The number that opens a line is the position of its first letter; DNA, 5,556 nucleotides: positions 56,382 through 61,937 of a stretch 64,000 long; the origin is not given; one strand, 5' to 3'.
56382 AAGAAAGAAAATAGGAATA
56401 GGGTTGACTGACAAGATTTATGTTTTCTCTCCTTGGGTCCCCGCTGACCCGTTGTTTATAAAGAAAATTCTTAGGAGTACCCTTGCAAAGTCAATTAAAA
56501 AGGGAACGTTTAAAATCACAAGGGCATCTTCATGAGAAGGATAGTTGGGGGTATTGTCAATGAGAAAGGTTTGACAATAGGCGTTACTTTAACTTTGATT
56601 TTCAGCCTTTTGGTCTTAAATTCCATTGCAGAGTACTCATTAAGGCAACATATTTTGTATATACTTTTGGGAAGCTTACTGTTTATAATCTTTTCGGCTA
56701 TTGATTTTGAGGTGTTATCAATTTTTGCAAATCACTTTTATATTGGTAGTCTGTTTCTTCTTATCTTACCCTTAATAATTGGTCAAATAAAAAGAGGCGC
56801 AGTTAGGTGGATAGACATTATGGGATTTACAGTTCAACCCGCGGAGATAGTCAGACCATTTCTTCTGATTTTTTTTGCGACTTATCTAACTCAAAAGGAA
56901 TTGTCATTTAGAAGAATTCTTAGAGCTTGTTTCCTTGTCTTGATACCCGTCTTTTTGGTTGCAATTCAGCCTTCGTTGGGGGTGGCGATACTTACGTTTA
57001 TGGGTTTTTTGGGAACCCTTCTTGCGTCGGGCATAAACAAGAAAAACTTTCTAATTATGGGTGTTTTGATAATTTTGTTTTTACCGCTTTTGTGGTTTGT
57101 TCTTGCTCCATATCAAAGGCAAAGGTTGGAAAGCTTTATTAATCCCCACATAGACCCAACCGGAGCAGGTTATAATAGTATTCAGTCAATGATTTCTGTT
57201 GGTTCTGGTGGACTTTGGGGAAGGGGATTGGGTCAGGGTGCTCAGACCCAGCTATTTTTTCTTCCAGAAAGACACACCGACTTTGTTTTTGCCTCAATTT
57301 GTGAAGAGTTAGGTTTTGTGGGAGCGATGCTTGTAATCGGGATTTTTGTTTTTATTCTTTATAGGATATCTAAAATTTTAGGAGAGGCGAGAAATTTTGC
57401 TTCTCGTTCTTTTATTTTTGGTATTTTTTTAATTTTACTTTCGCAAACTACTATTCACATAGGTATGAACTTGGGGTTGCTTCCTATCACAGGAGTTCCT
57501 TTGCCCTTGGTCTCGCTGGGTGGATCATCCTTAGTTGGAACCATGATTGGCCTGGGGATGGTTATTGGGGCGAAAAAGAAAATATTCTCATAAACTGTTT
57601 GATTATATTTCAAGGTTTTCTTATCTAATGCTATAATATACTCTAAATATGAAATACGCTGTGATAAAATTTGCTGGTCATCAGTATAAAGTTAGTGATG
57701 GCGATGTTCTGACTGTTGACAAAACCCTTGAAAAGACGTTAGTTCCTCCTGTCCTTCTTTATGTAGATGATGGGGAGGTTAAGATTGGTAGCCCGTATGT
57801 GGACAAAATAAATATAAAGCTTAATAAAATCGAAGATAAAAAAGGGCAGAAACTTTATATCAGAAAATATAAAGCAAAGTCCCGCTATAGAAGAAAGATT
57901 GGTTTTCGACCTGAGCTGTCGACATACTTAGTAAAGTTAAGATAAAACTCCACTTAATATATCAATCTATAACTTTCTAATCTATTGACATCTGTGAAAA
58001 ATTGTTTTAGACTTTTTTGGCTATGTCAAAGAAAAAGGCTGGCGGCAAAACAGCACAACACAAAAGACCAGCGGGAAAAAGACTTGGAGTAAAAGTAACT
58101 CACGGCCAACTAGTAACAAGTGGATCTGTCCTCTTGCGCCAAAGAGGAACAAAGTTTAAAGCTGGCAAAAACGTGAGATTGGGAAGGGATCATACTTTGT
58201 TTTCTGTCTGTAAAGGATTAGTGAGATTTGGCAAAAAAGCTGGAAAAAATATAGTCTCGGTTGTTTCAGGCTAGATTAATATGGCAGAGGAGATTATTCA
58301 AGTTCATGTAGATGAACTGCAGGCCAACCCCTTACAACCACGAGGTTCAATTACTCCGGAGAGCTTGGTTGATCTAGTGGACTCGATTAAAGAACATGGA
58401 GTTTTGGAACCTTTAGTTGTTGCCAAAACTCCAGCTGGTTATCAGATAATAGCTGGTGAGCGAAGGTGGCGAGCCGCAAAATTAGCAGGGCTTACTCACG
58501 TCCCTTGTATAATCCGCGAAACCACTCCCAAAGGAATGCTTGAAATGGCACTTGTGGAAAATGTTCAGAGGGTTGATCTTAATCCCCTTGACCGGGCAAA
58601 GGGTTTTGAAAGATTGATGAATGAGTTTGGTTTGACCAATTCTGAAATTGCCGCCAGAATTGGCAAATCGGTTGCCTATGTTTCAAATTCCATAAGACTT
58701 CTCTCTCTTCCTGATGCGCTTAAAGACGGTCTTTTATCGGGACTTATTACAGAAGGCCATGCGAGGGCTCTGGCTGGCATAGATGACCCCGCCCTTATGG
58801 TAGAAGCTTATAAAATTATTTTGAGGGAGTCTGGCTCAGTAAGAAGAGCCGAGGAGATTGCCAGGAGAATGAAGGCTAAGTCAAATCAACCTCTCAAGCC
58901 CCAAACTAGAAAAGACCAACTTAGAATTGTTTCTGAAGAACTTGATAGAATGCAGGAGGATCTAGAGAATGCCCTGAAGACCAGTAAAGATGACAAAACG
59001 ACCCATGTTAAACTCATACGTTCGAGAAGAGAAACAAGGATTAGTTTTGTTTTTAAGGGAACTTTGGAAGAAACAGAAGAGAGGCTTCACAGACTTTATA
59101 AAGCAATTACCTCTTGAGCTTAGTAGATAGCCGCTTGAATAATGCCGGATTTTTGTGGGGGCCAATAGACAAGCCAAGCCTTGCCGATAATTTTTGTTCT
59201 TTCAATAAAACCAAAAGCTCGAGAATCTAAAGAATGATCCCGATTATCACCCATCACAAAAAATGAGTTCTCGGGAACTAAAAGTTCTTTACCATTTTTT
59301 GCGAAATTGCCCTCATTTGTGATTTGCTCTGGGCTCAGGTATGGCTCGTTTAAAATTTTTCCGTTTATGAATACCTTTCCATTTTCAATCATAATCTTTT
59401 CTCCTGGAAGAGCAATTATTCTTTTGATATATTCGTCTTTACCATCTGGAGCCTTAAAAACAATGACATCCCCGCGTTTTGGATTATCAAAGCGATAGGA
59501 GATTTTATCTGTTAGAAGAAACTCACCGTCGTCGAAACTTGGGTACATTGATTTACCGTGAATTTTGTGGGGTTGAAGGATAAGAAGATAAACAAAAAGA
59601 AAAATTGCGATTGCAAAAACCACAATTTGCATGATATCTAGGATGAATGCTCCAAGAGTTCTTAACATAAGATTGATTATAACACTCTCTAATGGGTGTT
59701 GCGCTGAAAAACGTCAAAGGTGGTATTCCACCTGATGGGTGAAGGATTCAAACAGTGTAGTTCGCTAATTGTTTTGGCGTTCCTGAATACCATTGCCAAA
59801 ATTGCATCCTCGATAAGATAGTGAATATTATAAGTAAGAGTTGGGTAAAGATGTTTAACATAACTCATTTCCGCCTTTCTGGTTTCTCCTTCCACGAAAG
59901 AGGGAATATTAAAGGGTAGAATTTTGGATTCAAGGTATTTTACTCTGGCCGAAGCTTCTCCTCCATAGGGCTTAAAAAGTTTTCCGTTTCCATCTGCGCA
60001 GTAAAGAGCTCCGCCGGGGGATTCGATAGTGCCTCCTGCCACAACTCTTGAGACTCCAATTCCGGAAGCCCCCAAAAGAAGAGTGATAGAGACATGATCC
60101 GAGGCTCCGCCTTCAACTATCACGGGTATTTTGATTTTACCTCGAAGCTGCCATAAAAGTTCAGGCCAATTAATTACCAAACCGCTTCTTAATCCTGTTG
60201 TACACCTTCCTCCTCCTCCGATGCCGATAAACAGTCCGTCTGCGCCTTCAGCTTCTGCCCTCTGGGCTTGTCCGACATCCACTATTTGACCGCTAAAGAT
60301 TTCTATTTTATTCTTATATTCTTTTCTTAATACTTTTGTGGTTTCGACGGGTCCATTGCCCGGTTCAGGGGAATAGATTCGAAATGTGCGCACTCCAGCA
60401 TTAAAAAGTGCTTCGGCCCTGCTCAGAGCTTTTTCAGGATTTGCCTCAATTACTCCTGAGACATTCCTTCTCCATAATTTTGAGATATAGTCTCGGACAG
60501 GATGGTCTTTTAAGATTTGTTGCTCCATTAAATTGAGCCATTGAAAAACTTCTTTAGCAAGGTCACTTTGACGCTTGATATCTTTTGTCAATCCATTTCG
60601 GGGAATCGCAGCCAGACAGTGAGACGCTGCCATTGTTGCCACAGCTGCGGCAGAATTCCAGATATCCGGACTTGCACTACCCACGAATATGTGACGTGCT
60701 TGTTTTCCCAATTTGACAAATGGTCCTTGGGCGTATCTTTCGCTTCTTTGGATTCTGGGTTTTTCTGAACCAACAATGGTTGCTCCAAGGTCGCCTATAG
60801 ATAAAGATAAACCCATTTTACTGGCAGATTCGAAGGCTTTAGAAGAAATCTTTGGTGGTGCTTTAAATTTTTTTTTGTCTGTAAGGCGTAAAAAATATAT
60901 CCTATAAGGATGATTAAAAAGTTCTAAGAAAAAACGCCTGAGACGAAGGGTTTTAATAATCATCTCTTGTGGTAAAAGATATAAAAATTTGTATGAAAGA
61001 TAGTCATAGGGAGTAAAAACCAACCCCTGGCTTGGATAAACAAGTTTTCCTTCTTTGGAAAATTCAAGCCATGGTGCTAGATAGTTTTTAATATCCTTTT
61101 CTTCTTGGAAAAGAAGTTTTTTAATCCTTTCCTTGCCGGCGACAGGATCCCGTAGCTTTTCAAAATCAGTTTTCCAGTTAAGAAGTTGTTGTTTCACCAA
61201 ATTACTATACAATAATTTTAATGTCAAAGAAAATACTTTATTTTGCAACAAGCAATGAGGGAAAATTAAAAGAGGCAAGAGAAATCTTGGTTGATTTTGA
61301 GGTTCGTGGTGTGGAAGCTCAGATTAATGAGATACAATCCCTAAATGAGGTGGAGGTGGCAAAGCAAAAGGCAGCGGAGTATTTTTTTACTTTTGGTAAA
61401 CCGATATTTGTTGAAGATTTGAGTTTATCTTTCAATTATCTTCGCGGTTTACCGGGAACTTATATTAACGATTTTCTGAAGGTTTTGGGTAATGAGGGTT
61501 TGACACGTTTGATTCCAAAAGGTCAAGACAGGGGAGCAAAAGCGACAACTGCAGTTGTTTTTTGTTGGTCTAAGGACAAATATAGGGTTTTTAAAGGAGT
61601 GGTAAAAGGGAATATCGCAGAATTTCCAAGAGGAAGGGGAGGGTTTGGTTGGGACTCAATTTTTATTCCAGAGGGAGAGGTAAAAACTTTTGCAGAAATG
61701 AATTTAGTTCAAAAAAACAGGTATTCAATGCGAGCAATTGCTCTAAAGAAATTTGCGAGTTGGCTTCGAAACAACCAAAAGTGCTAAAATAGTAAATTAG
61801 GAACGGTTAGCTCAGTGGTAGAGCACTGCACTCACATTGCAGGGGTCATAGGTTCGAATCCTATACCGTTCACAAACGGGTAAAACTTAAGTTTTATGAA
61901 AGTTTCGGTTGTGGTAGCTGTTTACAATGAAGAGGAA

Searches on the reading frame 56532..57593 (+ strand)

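Call 18: search_protein_families(library=pfam, proteins=[window:56532-57593:+], max_evalue=0.001)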
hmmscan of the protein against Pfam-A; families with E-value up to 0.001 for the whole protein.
window:56532-57593:+ (353 aa): 1 family
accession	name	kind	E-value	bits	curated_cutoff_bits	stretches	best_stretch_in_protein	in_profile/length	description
PF01098.24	FTSW_RODA_SPOVE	-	3.6e-81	273.4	26.4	1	24-348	20-351/356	Cell cycle protein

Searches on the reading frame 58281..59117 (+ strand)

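Call 18: search_protein_families(library=pfam, proteins=[window:58281-59117:+], max_evalue=0.001)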
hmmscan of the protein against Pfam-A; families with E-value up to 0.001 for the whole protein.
window:58281-59117:+ (278 aa): 3 families
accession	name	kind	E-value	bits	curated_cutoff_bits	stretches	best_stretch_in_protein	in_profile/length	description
PF02195.25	ParB_N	-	3e-31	107.7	26.3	1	4-96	2-95/95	ParB N-terminal domain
PF17762.8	HTH_ParB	-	1.2e-29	102.9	22.6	1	99-198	2-101/102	ParB HTH domain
PF08535.16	KorB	-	6.2e-05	23.3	22.3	1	117-158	3-44/89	KorB domain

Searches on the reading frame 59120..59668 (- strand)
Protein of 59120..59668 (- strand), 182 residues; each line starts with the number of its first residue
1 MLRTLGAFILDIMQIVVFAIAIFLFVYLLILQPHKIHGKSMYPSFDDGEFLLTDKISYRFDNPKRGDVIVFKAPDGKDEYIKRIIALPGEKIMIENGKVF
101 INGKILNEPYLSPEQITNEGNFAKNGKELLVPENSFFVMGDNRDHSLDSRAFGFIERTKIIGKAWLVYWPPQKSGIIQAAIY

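Call 86: search_protein_families(library=ncbifam, proteins=[window:59120-59668:-], max_evalue=0.00001)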
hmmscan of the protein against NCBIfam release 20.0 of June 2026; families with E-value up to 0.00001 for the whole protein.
window:59120-59668:- (182 aa): 7 families
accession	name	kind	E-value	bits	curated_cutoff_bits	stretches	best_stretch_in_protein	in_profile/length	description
TIGR02227.1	sigpep_I_bact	equivalog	4.1e-53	179.6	47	1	14-170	3-160/162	signal peptidase I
NF008114.0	PRK10861.1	equivalog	5.9e-22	78.4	277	2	15-95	66-159/324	signal peptidase I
TIGR02754.1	sod_Ni_protease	equivalog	1e-12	48.3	63.25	0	35-92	2-60/90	nickel-type superoxide dismutase maturation protease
TIGR02771.1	TraF_Ti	equivalog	9.2e-12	44.8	100.25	1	65-164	69-165/171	conjugative transfer signal peptidase TraF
TIGR02228.1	sigpep_I_arch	equivalog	3.3e-08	33.6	51.85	1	11-86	5-84/158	signal peptidase I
NF010459.0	PRK13884.1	subfamily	1.2e-07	31.4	156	1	65-161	73-169/178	conjugal transfer peptidase TraF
NF010412.0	PRK13838.1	subfamily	2e-06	27.4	186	1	70-164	79-169/177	conjugal transfer pilin processing protease TraF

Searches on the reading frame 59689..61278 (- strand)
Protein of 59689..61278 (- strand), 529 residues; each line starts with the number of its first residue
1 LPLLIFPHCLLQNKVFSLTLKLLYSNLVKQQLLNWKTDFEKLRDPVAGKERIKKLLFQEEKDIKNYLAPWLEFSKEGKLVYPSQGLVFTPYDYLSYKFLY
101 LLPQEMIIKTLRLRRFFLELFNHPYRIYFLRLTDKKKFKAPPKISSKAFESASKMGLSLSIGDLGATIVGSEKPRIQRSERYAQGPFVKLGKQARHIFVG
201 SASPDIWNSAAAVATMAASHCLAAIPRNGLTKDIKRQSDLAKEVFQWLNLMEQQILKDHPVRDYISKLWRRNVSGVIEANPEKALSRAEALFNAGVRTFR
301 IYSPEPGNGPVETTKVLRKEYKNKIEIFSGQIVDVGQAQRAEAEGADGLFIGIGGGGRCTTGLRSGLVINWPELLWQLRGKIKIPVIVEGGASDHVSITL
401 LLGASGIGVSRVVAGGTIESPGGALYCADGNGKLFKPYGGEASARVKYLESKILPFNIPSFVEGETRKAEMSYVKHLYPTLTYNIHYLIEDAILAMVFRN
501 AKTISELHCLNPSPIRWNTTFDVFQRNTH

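Call 18: search_protein_families(library=pfam, proteins=[window:59689-61278:-], max_evalue=0.001)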
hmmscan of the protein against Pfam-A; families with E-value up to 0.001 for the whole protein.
window:59689-61278:- (529 aa): 1 family
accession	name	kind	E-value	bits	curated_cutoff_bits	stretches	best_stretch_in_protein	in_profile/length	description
PF00478.31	IMPDH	-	8.8e-15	55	25.6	1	270-447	92-269/345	IMP dehydrogenase / GMP reductase domain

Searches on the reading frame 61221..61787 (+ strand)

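Call 86: search_protein_families(library=ncbifam, proteins=[window:61221-61787:+], max_evalue=0.00001)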
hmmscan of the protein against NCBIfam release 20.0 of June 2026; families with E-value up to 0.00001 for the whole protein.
window:61221-61787:+ (188 aa): 8 families
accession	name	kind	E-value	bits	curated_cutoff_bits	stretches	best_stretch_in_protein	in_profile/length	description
NF011396.0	PRK14821.1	equivalog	1.2e-44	152.1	203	1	6-186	3-184/185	XTP/dITP diphosphatase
TIGR00042.1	TIGR00042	equivalog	3.5e-43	147.2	145.35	1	6-182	2-183/184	RdgB/HAM1 family non-canonical purine NTP pyrophosphatase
NF011399.0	PRK14824.1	subfamily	4.9e-28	97.9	267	2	92-185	111-203/206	putative deoxyribonucleotide triphosphate pyrophosphatase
NF011397.0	PRK14822.1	equivalog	9.4e-24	83.8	234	1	5-185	3-196/201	XTP/dITP diphosphatase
NF011398.0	PRK14823.1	equivalog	2.3e-23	83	272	1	6-184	3-190/191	non-canonical purine NTP diphosphatase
NF011401.0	PRK14826.1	equivalog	1.6e-15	57.1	268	1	123-184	157-218/226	putative deoxyribonucleotide triphosphate pyrophosphatase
NF002698.0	PRK02491.1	equivalog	1.5e-13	50.5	301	1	4-179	128-317/328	nucleoside-triphosphate diphosphatase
NF011400.0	PRK14825.1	equivalog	1.6e-13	50.8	246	1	4-182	2-194/199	putative deoxyribonucleotide triphosphate pyrophosphatase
